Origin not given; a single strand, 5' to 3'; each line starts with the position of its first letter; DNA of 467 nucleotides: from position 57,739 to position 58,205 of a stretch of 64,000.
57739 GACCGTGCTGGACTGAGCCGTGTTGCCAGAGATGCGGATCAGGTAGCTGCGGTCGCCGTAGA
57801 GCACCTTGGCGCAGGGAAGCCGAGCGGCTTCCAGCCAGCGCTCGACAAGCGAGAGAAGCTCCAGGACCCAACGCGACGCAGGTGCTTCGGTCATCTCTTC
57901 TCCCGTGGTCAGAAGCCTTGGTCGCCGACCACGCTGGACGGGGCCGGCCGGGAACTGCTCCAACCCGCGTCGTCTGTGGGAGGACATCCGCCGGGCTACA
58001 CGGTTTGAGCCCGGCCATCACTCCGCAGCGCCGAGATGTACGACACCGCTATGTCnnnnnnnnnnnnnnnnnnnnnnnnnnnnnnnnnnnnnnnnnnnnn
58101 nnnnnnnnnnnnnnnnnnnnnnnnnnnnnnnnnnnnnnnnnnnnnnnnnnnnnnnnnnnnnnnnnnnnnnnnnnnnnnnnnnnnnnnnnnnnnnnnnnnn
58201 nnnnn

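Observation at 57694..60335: Duplicated module (conserved ~200-nt leader plus small ORF) on both sides of an ANTAR regulator gene: candidate undescribed cis-RNA/regulator system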

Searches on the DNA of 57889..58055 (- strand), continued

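Call 27: search_with_rna_model(model_id=R1, sources=[window, L001, L002, L003, L004, L005, L006, L007, L008, L009, L010, L011, L012, L013, L014, L015, L016, L017, L018, L019, L020, L021, L022, L023, L024, L025, L026, L027, L028, L029, L031, L032, L033, L034, L035, L036, L037, L039, L040, L041, L042, L043, L044, L045, L046, L047, L048, L049, L050, L051, L053, L054, L055, L056, L057, L058, L059, L060, L061, L062, L064, L065, L066, L067, L068, L069, L070, L071, L072, L073, L074, L075, L076, L077, L078, L079, L080, L082, L083, L084, L085, L086, L088, L090, L091, L092, L094, L095, L096, L097, L098, L100, L101, L102, L104, L105, L106, L107, L108], max_evalue=1e-9, make_alignment=true)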
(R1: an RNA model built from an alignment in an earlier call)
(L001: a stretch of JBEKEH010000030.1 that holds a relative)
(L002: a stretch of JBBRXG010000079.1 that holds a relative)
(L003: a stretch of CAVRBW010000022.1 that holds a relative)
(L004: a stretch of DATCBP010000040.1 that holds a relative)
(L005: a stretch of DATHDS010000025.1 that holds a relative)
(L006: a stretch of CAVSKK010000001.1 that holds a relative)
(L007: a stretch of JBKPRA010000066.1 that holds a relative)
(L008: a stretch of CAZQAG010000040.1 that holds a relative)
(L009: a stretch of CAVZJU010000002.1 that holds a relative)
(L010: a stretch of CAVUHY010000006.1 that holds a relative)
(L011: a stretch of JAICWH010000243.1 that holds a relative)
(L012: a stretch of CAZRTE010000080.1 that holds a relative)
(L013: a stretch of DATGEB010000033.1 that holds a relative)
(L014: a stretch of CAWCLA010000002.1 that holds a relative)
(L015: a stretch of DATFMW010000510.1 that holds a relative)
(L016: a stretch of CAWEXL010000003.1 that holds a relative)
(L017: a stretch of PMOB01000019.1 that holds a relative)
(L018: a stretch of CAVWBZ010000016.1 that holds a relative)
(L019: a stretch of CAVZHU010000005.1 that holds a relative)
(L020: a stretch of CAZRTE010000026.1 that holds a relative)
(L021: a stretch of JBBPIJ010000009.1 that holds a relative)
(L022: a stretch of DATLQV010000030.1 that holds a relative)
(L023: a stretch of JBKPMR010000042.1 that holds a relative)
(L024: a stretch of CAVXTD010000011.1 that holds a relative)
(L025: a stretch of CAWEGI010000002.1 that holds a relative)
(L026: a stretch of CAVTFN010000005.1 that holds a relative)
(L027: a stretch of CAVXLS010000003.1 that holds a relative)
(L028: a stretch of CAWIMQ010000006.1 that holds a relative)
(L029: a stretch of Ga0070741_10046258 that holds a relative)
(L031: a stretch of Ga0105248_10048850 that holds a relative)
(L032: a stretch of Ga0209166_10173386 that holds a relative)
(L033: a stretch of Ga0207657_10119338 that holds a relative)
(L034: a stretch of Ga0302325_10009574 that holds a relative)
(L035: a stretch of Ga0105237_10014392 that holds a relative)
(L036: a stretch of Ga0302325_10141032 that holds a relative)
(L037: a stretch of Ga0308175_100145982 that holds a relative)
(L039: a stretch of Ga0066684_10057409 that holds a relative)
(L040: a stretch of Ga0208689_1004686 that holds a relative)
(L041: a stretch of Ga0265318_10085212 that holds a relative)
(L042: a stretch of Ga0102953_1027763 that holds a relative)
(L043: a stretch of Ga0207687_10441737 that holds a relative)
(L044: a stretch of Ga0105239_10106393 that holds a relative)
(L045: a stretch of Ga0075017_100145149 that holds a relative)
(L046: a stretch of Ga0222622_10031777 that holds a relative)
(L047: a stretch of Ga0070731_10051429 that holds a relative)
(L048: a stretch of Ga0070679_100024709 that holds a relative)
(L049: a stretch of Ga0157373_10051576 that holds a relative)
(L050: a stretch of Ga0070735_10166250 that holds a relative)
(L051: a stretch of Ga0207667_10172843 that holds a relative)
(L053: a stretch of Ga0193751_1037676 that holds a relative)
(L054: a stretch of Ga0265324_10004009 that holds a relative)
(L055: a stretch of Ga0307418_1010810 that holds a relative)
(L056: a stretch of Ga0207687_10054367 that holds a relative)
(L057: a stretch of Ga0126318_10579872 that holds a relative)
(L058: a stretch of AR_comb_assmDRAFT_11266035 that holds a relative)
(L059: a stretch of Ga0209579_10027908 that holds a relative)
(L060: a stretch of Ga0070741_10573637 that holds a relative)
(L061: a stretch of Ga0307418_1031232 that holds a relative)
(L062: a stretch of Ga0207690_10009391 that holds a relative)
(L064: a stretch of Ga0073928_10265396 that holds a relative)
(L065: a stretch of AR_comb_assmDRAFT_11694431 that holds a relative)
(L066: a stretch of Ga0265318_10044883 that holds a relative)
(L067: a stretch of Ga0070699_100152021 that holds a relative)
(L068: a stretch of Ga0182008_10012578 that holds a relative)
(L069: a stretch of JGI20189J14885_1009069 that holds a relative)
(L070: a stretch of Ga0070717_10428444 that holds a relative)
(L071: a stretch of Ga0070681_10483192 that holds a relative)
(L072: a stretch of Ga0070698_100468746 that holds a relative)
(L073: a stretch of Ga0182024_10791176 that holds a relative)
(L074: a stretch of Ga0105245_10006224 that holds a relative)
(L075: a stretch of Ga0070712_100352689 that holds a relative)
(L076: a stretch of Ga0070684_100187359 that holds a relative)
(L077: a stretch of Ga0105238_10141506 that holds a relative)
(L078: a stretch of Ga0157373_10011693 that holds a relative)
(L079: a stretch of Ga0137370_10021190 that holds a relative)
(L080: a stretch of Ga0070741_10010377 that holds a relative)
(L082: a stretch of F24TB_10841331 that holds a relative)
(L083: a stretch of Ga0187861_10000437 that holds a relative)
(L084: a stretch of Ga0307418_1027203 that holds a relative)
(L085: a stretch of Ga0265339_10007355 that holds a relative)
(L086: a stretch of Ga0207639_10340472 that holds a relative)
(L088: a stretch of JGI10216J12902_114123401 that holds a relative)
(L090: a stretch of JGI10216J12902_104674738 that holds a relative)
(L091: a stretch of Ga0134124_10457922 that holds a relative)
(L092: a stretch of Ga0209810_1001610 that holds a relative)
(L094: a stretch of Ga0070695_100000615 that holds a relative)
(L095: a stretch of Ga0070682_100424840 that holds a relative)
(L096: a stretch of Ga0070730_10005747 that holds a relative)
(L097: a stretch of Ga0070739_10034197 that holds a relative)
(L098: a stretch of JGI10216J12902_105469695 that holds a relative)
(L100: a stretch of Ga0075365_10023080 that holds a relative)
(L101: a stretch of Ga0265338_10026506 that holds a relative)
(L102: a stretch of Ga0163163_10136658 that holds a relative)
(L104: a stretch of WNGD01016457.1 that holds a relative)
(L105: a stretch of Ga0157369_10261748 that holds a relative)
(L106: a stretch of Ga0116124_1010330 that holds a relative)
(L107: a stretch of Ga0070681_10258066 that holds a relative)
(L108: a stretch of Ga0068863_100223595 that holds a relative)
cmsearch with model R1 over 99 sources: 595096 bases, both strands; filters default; matches with E-value up to 1e-9: 98.
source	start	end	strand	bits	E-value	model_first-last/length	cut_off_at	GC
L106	3290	3456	+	176.4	2.7e-37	1-166/166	no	0.65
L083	5723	5889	-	175.2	4.9e-37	1-166/166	no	0.64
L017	5778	5943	+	174.7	6.4e-37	1-166/166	no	0.64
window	60120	60284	-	172.7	1.7e-36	1-166/166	no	0.65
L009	5843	6006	+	170.3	6.2e-36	1-166/166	no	0.7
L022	5802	5967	+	161.7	5.1e-34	1-166/166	no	0.66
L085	1970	2136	-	161.7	5.2e-34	1-166/166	no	0.67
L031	781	947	-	161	7.6e-34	1-166/166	no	0.67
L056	1433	1596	-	158.6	2.6e-33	1-166/166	no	0.7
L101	2909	3074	-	158.4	2.9e-33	1-166/166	no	0.65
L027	5758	5925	+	158.2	3.2e-33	1-166/166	no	0.7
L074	355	518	-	158.1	3.3e-33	1-166/166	no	0.65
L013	2266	2432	+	156.5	7.4e-33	1-166/166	no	0.65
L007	5843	6006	+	156.4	8e-33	1-166/166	no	0.66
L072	550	718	+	156.4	8.1e-33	1-166/166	no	0.64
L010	5844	6006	+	156.3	8.6e-33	1-166/166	no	0.69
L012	136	300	+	154.6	2e-32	1-166/166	no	0.68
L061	545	709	+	154.6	2e-32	1-166/166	no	0.68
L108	92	258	+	152.4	6.4e-32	1-166/166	no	0.63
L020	5754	5919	+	151.9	8.3e-32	1-166/166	no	0.66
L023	5842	6006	+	151.7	9.1e-32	1-166/166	no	0.68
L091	1066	1226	-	147.5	8e-31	7-166/166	5'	0.63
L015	749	915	+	144.9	3.1e-30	1-166/166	no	0.66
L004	5842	6006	+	144.4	3.8e-30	1-166/166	no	0.68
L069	856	1020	+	144.4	3.8e-30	1-166/166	no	0.68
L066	1227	1392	-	143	8e-30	1-166/166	no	0.63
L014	5754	5922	+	141.8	1.5e-29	1-166/166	no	0.69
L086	327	491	-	141.3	1.9e-29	1-166/166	no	0.7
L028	7683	7848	+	137.8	1.2e-28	1-166/166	no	0.66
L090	1529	1695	-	136.4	2.5e-28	1-166/166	no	0.63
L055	1056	1221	-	135.9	3.1e-28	1-166/166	no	0.67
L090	440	606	-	133.5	1.1e-27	1-166/166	no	0.63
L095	295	457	+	128.6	1.4e-26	1-166/166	no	0.62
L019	5749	5916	+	127.4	2.5e-26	1-166/166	no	0.66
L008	5840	6006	+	124.2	1.3e-25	1-166/166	no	0.62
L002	1431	1593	+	124.1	1.4e-25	1-166/166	no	0.68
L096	3686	3852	+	122.9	2.6e-25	1-166/166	no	0.65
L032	250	414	+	121.6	5.2e-25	1-166/166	no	0.67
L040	4770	4920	-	120.2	1e-24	1-166/166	no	0.67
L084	606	775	+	119.6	1.4e-24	1-166/166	no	0.62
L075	976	1137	+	118.6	2.4e-24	1-166/166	no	0.64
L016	5798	5961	+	117.2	4.9e-24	1-166/166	no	0.65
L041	25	189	-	117.1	5.2e-24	1-166/166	no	0.66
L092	938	1100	-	117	5.3e-24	1-166/166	no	0.6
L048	1081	1243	+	117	5.5e-24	1-166/166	no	0.68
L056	2393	2553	+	115.8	1e-23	1-166/166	no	0.64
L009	4884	5044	-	115.3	1.3e-23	1-166/166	no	0.63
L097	2915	3077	-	115.1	1.4e-23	1-166/166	no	0.66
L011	39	205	+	115.1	1.4e-23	1-166/166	no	0.66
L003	5838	6006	+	115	1.5e-23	1-166/166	no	0.67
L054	680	847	+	114.9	1.6e-23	1-166/166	no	0.65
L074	1243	1406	+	113.9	2.7e-23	1-166/166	no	0.66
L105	450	613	+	113.8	2.8e-23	1-166/166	no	0.69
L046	1798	1959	-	113.6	3.1e-23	1-166/166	no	0.64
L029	3083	3244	+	112.8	4.7e-23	1-166/166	no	0.68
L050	1010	1178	-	112.2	6.6e-23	1-166/166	no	0.67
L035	2579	2741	-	112.1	6.9e-23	1-166/166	no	0.67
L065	584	747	-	108.3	4.8e-22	1-166/166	no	0.68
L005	5838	6002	+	107.6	6.8e-22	1-166/166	no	0.65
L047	1121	1286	+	106.3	1.3e-21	1-166/166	no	0.64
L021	5846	6003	+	103.1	7.2e-21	1-166/166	no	0.66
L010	4881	5043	-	101.2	1.9e-20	1-166/166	no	0.66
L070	708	871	-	101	2.1e-20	1-166/166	no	0.67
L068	114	284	-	100.7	2.4e-20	1-166/166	no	0.63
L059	2764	2927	-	100.1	3.4e-20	1-166/166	no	0.69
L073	714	885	-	98.3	8.4e-20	1-166/166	no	0.62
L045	981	1147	+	98.1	9.4e-20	1-166/166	no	0.57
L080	1935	2102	-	98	9.7e-20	1-166/166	no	0.67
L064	1135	1302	-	95.9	2.9e-19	1-166/166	no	0.57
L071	93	256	+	95.6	3.5e-19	1-166/166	no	0.66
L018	5413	5575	+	94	7.9e-19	1-166/166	no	0.68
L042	1421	1581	+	93.5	1e-18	1-166/166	no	0.72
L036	3789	3958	-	93.3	1.1e-18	1-166/166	no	0.66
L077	2216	2371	+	92.8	1.4e-18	1-166/166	no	0.66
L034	1990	2150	+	92.8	1.4e-18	1-166/166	no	0.71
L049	1200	1355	-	91.7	2.6e-18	1-166/166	no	0.67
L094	3097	3223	-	89.2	9.2e-18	36-166/166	5'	0.67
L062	4258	4413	-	85.6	6.1e-17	1-166/166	no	0.68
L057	1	134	+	84.1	1.3e-16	30-166/166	5'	0.63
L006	5842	6003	+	80.4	8.6e-16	1-166/166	no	0.68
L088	739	874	-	77.2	4.5e-15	1-166/166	no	0.67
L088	971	1143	+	72.3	5.6e-14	1-166/166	no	0.66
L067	356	517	+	68.7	3.6e-13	1-166/166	no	0.68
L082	188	347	+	65.2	2.2e-12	1-166/166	no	0.62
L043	962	1077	-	64.1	4e-12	38-166/166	5'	0.66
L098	380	540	+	63.7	4.8e-12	1-166/166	no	0.63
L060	97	258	+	61.8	1.3e-11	1-166/166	no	0.67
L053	355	479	-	59.6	4e-11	1-166/166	no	0.66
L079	157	317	+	59.6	4.1e-11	1-166/166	no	0.67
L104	5370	5530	-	59.3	4.6e-11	1-166/166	no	0.66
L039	1916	2077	-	58.9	5.8e-11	1-166/166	no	0.69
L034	3517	3679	-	58.2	8e-11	1-166/166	no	0.7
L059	628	772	-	56.1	2.5e-10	1-166/166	no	0.62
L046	2757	2822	+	56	2.6e-10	1-67/166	3'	0.74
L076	452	622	-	55.4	3.4e-10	1-166/166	no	0.63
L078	627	752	-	55.3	3.7e-10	1-166/166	no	0.65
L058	390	552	-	53.5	9.4e-10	1-166/166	no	0.66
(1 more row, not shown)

Alignment A6: 98 matches aligned to the model, 260 columns, each read 5' to 3' on its own strand. Consensus structure (alignment columns), stored with it:
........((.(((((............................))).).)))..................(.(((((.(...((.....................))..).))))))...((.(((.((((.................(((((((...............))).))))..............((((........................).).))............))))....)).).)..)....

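Call 54: build_rna_model(alignment_id=A6)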
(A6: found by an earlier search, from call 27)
Model R2 built from alignment A6 (98 sequences, 260 columns); structure: stored with the alignment.
model positions 167; base pairs 36; branch points 3; effective number of sequences 3.23; information 0.59 bits per position. Calibrated on 0.2 Mb of random sequence (short: E-values are rough).
structure used (alignment columns):
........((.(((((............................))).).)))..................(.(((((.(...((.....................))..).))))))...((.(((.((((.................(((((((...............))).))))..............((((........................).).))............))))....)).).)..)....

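Call 55: search_with_rna_model(model_id=R2, sources=[window, L001, L002, L003, L004, L005, L006, L007, L008, L009, L010, L011, L012, L013, L014, L015, L016, L017, L018, L019, L020, L021, L022, L023, L024, L025, L026, L027, L028, L029, L031, L032, L033, L034, L035, L036, L037, L039, L040, L041, L042, L043, L044, L045, L046, L047, L048, L049, L050, L051, L053, L054, L055, L056, L057, L058, L059, L060, L061, L062, L064, L065, L066, L067, L068, L069, L070, L071, L072, L073, L074, L075, L076, L077, L078, L079, L080, L082, L083, L084, L085, L086, L088, L090, L091, L092, L094, L095, L096, L097, L098, L100, L101, L102, L104, L105, L106, L107, L108], max_evalue=0.001, make_alignment=true)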
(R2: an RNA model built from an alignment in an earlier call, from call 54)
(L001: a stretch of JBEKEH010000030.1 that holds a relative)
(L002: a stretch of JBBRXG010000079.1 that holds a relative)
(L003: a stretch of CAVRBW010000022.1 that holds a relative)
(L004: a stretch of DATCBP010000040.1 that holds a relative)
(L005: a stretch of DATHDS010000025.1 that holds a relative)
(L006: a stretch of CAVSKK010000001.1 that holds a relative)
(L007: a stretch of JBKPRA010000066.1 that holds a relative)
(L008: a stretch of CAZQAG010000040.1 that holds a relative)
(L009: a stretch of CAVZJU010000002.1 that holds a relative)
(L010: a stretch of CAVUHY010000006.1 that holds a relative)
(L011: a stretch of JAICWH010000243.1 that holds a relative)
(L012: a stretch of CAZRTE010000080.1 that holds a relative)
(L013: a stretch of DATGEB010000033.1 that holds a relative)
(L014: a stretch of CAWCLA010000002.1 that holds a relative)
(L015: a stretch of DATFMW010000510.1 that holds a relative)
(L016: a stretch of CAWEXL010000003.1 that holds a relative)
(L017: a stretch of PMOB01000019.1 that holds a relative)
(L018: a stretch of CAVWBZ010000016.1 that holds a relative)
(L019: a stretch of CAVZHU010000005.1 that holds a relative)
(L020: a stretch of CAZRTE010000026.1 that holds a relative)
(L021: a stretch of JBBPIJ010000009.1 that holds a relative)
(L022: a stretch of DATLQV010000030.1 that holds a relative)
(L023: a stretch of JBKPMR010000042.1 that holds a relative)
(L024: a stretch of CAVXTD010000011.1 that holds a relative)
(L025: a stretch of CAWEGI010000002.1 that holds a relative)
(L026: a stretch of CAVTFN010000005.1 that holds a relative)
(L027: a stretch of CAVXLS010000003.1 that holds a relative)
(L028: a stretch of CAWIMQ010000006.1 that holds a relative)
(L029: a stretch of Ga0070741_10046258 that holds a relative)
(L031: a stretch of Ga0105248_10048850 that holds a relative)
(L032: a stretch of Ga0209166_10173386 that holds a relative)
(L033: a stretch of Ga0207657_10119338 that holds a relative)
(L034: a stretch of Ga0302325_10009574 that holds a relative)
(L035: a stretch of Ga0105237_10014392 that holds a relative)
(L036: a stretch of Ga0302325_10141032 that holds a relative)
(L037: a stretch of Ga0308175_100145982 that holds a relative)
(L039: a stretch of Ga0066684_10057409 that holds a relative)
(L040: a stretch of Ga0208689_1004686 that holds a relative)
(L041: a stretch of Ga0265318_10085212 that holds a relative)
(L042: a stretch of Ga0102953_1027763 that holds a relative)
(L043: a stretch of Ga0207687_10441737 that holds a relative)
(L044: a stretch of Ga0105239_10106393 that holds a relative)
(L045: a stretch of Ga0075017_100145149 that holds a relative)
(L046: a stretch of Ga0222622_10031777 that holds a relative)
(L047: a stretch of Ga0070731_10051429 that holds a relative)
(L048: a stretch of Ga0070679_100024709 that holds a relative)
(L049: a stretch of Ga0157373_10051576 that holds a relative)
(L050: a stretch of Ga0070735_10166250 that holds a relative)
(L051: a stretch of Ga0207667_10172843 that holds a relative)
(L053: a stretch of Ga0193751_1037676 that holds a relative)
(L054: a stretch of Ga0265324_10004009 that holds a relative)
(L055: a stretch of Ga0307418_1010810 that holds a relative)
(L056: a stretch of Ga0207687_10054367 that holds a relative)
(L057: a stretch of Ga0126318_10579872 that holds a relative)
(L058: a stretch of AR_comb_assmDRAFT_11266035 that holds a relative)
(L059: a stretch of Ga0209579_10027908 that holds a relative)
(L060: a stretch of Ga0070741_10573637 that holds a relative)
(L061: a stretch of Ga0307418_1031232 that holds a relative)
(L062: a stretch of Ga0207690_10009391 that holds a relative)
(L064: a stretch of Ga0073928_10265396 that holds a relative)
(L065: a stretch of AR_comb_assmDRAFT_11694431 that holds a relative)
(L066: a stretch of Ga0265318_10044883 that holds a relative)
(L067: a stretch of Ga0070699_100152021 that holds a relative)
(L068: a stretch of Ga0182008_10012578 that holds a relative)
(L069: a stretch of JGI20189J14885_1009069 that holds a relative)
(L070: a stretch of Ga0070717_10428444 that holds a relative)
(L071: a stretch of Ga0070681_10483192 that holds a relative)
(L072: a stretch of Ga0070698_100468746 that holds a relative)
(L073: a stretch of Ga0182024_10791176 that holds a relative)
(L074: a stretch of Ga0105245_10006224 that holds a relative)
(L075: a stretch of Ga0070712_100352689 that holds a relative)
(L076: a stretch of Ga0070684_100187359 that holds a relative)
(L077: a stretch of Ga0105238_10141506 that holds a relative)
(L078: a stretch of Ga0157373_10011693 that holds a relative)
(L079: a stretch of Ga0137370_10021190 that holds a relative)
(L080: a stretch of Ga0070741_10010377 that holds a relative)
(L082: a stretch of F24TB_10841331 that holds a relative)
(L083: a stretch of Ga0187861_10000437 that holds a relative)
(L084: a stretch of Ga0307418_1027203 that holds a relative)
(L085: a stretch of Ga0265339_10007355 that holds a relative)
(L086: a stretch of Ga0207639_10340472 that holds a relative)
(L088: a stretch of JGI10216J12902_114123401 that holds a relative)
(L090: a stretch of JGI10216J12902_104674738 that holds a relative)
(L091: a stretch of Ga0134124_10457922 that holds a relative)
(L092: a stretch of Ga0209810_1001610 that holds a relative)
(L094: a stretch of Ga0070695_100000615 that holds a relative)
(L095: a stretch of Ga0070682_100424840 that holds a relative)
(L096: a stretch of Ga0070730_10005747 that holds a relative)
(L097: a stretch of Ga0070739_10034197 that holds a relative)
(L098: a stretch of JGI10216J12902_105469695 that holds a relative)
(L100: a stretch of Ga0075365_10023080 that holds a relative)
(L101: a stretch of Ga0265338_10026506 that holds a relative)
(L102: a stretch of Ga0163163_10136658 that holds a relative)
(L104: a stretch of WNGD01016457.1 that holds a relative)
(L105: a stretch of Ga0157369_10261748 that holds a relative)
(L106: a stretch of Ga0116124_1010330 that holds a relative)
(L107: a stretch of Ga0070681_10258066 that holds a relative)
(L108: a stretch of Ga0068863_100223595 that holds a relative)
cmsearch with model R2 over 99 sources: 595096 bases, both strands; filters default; matches with E-value up to 0.001: 119.
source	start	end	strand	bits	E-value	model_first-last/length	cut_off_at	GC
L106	3290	3456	+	185.3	2e-37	1-167/167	no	0.65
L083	5723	5889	-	183.5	4.8e-37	1-167/167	no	0.64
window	60120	60284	-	171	2.2e-34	1-167/167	no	0.65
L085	1970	2136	-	170.1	3.7e-34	1-167/167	no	0.67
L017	5778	5943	+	167.5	1.3e-33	1-167/167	no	0.64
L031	781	947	-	165.2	4e-33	1-167/167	no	0.67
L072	550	718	+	164.8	4.9e-33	1-167/167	no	0.64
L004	5842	6006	+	163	1.2e-32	1-167/167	no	0.68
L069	856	1020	+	163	1.2e-32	1-167/167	no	0.68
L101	2909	3074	-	158.4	1.2e-31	1-167/167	no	0.65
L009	5843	6006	+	156.3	3.2e-31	1-167/167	no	0.7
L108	92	258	+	154.8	6.6e-31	1-167/167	no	0.63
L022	5802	5967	+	153.9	1e-30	1-167/167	no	0.66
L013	2266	2432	+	153.5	1.3e-30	1-167/167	no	0.65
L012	136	300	+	151.2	4e-30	1-167/167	no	0.68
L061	545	709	+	151.2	4e-30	1-167/167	no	0.68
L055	1055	1221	-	150.7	5.1e-30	1-167/167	no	0.66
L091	1066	1226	-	148.9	1.3e-29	7-167/167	5'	0.63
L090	440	606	-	148.8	1.3e-29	1-167/167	no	0.63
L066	1227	1392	-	148.8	1.3e-29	1-167/167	no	0.63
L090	1529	1695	-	147.5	2.4e-29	1-167/167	no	0.63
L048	1081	1243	+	147.2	2.8e-29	1-167/167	no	0.68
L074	355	518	-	146.7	3.6e-29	1-167/167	no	0.65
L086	327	491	-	146.4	4.3e-29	1-167/167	no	0.7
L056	1433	1596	-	145.4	7.1e-29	1-167/167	no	0.7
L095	295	457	+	144.1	1.3e-28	1-167/167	no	0.62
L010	5844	6006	+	143.8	1.5e-28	1-167/167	no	0.69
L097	2915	3077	-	143.5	1.7e-28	1-167/167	no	0.66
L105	450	613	+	143.5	1.7e-28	1-167/167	no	0.69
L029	3083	3244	+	142.4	3e-28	1-167/167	no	0.68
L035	2579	2741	-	142.1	3.6e-28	1-167/167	no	0.67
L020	5754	5919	+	141.9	4e-28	1-167/167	no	0.66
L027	5758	5925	+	140.2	9.1e-28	1-167/167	no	0.7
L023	5842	6006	+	140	9.7e-28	1-167/167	no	0.68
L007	5843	6006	+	138.9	1.7e-27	1-167/167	no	0.66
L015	749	915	+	138.8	1.8e-27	1-167/167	no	0.66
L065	584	747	-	138.3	2.3e-27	1-167/167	no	0.68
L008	5840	6006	+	137.4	3.6e-27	1-167/167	no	0.62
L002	1431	1593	+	134.8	1.3e-26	1-167/167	no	0.68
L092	938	1100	-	134.6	1.4e-26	1-167/167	no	0.6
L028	7683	7848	+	134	1.9e-26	1-167/167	no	0.66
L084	606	775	+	132.7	3.7e-26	1-167/167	no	0.62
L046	1798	1959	-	132.3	4.4e-26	1-167/167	no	0.64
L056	2393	2553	+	130.6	1e-25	1-167/167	no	0.64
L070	708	871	-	129.9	1.4e-25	1-167/167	no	0.67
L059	2764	2927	-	129.9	1.4e-25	1-167/167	no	0.69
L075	976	1137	+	129.7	1.6e-25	1-167/167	no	0.64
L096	3686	3852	+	129.6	1.7e-25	1-167/167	no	0.65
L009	4884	5044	-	127.3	5.2e-25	1-167/167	no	0.63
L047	1121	1286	+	126.8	6.6e-25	1-167/167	no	0.64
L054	680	847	+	125.7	1.1e-24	1-167/167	no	0.65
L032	250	414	+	125.5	1.3e-24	1-167/167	no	0.67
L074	1243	1406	+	125.1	1.5e-24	1-167/167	no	0.66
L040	4770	4920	-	125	1.6e-24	1-167/167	no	0.67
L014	5754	5922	+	124.9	1.7e-24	1-167/167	no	0.69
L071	93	256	+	123.3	3.6e-24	1-167/167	no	0.66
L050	1010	1178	-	122.8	4.8e-24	1-167/167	no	0.67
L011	39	205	+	122.1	6.6e-24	1-167/167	no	0.66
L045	981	1147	+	121.6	8.6e-24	1-167/167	no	0.57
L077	2216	2371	+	121.5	8.9e-24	1-167/167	no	0.66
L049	1200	1355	-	120.6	1.4e-23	1-167/167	no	0.67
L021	5846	6003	+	119.3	2.7e-23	1-167/167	no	0.66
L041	25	189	-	118.3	4.4e-23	1-167/167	no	0.66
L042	1421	1581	+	118.1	4.9e-23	1-167/167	no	0.72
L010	4881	5043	-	115.9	1.5e-22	1-167/167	no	0.66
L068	114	284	-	115.4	1.8e-22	1-167/167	no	0.63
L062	4258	4413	-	114.8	2.4e-22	1-167/167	no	0.68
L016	5798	5961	+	114.4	3e-22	1-167/167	no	0.65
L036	3789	3958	-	113.8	4.1e-22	1-167/167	no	0.66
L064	1135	1302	-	113.3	5.2e-22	1-167/167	no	0.57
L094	3097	3223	-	112.9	6.3e-22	36-167/167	5'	0.67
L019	5749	5916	+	109.6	3.2e-21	1-167/167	no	0.66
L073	714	885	-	109.1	4.1e-21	1-167/167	no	0.62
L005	5838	6002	+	108.9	4.5e-21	1-167/167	no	0.65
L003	5838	6006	+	104.6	3.7e-20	1-167/167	no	0.67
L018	5413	5575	+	104.5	3.9e-20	1-167/167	no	0.68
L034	1990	2150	+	102.7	9.5e-20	1-167/167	no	0.71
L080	1935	2102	-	102.4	1.1e-19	1-167/167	no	0.67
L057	1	134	+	101.8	1.5e-19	30-167/167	5'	0.63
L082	188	347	+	100.2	3.3e-19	1-167/167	no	0.62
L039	1916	2077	-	96.2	2.3e-18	1-167/167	no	0.69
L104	5370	5530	-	95.5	3.3e-18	1-167/167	no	0.66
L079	157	317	+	94.6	5.2e-18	1-167/167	no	0.67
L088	739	874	-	94.5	5.4e-18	1-167/167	no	0.67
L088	971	1133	+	94.1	6.7e-18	1-167/167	no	0.66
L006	5842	6003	+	94.1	6.8e-18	1-167/167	no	0.68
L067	356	517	+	93.5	8.7e-18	1-167/167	no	0.68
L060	97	258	+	93.5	8.8e-18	1-167/167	no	0.67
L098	380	540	+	90.5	4e-17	1-167/167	no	0.63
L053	355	479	-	89.6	6.1e-17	1-167/167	no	0.66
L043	962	1077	-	87.2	2e-16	46-167/167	5'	0.66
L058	390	552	-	83.3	1.3e-15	1-167/167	no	0.66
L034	3517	3679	-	81.2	3.9e-15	1-167/167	no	0.7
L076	452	622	-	79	1.1e-14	1-167/167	no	0.63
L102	786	948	+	76.3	4.3e-14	1-167/167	no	0.63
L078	627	752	-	72.3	3.1e-13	1-167/167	no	0.65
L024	5839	5967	+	65.4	9.1e-12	1-167/167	no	0.6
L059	628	772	-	62.6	3.6e-11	1-167/167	no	0.62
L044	1935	2099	+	61.2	7.5e-11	1-167/167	no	0.58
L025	5812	5971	+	57.2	5.3e-10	1-167/167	no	0.61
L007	9372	9533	-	56.4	7.9e-10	1-167/167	no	0.57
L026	5817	5945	+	55.8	1e-09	1-167/167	no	0.6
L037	1068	1193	+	54.8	1.7e-09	1-167/167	no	0.68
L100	733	883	+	54.5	2e-09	1-167/167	no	0.7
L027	7769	7930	+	52.2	6.1e-09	1-167/167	no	0.7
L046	2757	2822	+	49.1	2.9e-08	1-67/167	3'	0.74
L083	6670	6827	+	48.9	3.1e-08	1-167/167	no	0.69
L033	847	1010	-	47.4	6.6e-08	1-167/167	no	0.68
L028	5605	5746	+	46.8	8.7e-08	1-167/167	no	0.63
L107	1114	1277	+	45.8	1.5e-07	1-167/167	no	0.69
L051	1372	1500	-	44.1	3.4e-07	1-167/167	no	0.71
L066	787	937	-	34.1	4.5e-05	1-167/167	no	0.69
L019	2572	2728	+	33.4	6.4e-05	1-167/167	no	0.62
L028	10231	10367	-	33.2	7.1e-05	1-167/167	no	0.65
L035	403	518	-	32.8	8.6e-05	1-167/167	no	0.72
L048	3306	3421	+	32.8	8.6e-05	1-167/167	no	0.72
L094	919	1034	-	32.8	8.6e-05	1-167/167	no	0.72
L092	8606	8760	-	29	0.00057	1-167/167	no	0.65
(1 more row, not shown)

Alignment A8: 119 matches aligned to the model, 269 columns, each read 5' to 3' on its own strand. Consensus structure (alignment columns), stored with it:
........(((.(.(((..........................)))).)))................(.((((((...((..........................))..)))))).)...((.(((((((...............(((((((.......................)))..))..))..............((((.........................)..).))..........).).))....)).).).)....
